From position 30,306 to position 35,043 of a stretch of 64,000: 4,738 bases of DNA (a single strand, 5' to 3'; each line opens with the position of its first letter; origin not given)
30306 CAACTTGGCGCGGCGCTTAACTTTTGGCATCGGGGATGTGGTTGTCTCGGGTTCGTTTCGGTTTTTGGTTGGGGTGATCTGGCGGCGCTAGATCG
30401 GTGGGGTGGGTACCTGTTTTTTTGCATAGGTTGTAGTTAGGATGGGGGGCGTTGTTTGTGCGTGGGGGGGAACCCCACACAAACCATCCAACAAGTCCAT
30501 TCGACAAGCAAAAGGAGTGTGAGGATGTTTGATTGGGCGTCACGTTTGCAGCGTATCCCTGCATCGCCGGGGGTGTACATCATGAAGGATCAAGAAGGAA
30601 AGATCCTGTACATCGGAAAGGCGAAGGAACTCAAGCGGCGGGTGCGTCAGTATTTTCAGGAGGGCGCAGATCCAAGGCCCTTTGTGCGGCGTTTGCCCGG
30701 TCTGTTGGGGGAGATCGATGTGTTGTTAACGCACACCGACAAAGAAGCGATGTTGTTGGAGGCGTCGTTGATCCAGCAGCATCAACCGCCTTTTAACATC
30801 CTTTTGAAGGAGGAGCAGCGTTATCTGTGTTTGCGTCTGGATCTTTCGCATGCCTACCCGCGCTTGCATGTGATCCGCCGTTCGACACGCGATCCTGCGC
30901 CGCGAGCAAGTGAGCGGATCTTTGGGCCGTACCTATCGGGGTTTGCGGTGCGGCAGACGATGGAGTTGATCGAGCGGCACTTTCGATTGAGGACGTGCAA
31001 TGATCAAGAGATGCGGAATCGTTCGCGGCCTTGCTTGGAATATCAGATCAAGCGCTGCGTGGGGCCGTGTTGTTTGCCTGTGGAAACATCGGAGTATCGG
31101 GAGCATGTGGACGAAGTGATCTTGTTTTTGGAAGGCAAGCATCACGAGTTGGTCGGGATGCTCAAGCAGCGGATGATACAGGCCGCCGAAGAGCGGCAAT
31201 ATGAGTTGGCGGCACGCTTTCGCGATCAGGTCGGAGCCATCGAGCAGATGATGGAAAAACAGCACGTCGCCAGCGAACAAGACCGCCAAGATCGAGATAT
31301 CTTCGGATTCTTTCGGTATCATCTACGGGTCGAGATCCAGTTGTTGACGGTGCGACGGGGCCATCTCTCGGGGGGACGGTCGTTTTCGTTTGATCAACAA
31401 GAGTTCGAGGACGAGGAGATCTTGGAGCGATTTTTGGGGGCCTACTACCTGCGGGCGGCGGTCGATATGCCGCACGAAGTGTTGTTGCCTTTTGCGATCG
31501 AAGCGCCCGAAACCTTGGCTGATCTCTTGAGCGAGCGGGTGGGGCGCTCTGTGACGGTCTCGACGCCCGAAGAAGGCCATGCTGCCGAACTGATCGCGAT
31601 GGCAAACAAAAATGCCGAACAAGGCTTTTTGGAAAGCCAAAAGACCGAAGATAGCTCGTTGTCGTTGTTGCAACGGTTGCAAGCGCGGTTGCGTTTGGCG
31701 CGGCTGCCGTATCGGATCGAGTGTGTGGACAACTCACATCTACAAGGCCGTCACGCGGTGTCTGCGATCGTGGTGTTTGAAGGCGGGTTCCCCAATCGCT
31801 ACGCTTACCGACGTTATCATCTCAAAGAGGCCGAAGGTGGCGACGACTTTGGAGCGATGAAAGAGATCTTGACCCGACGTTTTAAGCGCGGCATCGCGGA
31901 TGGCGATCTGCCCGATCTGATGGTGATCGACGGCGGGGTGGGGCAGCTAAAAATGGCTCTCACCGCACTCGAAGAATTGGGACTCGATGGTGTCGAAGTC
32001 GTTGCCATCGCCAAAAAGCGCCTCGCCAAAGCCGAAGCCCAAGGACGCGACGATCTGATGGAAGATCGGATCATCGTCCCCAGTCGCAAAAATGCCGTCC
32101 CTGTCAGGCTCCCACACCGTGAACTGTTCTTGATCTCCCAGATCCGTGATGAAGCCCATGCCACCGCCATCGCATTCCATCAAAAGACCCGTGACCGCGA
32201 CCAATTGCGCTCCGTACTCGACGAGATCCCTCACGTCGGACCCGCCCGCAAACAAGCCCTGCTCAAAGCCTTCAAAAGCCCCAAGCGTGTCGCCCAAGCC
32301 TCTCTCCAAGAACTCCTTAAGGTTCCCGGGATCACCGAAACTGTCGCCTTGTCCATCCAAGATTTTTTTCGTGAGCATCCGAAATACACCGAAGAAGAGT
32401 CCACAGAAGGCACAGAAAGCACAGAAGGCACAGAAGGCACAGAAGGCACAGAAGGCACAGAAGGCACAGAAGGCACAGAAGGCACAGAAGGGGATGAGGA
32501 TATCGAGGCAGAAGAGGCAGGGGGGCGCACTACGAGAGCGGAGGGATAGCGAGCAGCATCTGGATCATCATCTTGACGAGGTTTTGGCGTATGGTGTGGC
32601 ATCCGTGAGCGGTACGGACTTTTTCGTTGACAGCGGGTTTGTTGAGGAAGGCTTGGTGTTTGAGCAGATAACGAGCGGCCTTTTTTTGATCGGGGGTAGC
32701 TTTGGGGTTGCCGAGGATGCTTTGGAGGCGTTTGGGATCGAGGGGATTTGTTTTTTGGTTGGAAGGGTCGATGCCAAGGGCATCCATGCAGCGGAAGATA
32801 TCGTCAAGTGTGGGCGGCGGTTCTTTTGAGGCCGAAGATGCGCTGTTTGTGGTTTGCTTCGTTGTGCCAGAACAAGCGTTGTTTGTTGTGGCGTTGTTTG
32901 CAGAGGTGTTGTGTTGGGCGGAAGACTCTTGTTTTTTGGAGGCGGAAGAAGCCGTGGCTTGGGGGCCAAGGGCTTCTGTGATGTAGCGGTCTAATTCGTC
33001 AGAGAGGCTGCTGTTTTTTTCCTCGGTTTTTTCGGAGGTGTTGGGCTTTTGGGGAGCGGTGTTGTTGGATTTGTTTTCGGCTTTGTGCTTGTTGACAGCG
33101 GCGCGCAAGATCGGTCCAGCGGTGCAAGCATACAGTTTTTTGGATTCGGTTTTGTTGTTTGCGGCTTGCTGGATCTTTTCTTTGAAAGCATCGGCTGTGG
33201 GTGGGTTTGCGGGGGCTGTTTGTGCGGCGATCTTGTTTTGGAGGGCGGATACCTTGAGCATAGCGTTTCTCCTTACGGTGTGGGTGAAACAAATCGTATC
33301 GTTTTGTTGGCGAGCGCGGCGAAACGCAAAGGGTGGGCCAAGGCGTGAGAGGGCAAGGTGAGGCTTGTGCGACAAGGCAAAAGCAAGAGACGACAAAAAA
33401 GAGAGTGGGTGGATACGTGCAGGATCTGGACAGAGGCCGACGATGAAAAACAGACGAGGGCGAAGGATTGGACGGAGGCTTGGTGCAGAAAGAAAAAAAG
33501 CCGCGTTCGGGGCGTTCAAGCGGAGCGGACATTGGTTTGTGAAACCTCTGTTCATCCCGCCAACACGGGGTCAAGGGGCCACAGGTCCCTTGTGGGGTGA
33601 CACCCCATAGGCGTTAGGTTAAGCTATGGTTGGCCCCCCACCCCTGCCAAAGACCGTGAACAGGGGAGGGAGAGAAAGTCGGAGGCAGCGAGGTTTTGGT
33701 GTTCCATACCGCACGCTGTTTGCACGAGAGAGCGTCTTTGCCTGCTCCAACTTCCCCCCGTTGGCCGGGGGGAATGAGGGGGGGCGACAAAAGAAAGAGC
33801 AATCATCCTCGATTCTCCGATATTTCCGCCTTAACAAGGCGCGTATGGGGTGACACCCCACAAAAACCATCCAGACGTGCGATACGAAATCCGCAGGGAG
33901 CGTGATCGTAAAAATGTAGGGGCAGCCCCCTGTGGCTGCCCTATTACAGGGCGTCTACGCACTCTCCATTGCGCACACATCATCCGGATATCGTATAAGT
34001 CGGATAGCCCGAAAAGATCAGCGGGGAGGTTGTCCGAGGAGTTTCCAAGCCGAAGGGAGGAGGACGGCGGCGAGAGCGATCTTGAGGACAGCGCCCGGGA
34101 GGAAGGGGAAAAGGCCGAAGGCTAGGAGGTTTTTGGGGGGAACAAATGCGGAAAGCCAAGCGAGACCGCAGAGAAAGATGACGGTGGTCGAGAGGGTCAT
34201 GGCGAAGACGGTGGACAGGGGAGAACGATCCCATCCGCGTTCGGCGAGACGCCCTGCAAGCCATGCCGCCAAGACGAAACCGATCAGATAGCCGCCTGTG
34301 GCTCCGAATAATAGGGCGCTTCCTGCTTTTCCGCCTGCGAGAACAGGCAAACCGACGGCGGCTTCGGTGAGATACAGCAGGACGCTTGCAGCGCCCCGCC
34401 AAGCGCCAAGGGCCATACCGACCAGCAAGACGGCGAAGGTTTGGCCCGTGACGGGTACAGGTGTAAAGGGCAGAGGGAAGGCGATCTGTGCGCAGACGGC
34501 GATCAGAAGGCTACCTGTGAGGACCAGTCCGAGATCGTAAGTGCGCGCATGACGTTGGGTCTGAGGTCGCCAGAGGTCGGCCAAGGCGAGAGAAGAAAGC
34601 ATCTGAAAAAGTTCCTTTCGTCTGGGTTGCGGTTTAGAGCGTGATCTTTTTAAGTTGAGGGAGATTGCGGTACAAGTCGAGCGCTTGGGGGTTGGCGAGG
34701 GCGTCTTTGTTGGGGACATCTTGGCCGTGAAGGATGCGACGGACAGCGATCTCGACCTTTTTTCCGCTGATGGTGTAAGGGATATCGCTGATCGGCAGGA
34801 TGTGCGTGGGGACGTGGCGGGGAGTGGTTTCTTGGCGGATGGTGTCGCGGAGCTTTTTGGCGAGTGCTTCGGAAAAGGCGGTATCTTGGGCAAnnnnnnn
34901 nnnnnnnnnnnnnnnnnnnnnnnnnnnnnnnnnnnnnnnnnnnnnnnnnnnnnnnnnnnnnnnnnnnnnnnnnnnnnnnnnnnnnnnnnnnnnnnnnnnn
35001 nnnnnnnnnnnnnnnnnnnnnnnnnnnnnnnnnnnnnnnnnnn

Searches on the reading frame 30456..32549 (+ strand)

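Call 9: search_protein_families(library=pfam, proteins=[window:30456-32549:+], max_evalue=0.01)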
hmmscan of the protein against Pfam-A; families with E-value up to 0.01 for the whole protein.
window:30456-32549:+ (697 aa): 9 families
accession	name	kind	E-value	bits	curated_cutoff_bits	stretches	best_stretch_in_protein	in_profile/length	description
PF08459.17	UvrC_RNaseH_dom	-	4.9e-47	160.2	22.3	1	410-572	2-159/159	UvrC RNAse H endonuclease domain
PF22920.2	UvrC_RNaseH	-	3.1e-26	92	24.3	1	279-390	1-112/116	UvrC Ribonuclease H-like domain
PF12826.13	HHH_2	-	1.1e-10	42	27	1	591-640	8-57/64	Helix-hairpin-helix motif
PF14520.12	HHH_5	-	1.9e-09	38.3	27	1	588-639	4-56/57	Helix-hairpin-helix domain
PF01541.30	GIY-YIG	-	5.2e-09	36.7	22.6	1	38-111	2-74/78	GIY-YIG catalytic domain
PF02151.25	UVR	-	4.3e-06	26.8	21.5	1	236-264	7-35/36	UvrB/uvrC motif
PF00633.29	HHH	-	0.00087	19.5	24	1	610-634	3-27/30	Helix-hairpin-helix motif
PF01391.23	Collagen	-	0.006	16.8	27.2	1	652-680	25-53/60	Collagen triple helix repeat (20 copies)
PF20815.3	GIY_YIG_2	-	0.0066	16.9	22.4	0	42-69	25-54/153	GIY-YIG catalytic domain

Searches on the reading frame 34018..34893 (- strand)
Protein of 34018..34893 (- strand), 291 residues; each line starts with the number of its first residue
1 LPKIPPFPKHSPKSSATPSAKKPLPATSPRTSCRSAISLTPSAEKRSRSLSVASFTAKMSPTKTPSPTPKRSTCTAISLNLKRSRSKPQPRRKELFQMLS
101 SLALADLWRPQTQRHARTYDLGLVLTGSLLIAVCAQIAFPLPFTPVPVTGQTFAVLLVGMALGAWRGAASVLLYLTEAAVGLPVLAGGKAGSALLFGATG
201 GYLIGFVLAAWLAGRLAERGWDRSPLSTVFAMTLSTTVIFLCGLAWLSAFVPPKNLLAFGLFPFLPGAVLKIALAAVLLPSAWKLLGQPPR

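Call 9: search_protein_families(library=pfam, proteins=[window:34018-34893:-], max_evalue=0.01)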
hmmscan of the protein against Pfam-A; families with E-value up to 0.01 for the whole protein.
window:34018-34893:- (291 aa): 1 family
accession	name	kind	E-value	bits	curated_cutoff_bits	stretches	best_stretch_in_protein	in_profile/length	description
PF02632.19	BioY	-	3.4e-38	131.2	25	1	143-284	1-140/140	BioY family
